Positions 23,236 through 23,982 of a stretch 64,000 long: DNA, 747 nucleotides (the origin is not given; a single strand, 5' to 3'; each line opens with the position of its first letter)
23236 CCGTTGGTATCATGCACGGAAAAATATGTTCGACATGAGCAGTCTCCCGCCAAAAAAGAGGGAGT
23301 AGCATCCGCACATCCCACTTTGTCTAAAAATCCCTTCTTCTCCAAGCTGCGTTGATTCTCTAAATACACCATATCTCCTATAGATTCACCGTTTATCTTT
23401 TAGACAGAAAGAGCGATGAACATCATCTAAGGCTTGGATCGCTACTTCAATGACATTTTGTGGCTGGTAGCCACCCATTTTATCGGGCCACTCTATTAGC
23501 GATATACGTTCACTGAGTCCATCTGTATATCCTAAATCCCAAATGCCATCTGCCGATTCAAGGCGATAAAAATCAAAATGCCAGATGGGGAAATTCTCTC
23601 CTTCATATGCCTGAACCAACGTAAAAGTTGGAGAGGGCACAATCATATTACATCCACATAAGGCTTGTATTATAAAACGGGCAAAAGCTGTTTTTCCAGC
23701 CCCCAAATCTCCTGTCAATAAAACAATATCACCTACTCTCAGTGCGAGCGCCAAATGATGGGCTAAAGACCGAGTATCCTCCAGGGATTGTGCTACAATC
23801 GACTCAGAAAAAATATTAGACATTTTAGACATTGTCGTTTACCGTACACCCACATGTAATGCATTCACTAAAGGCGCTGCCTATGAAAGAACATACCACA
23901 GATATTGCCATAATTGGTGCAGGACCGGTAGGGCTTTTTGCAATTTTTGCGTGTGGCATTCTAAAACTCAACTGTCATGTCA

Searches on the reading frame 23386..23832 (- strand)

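Call 35: search_protein_families(library=pfam, max_evalue=0.01, proteins=[window:23386-23832:-])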
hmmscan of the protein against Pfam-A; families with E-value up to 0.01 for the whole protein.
window:23386-23832:- (148 aa): 1 family
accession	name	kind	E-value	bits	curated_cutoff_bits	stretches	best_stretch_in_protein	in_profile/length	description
PF02367.23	TsaE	-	1.6e-33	115.8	26.6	1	15-140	2-126/128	Threonylcarbamoyl adenosine biosynthesis protein TsaE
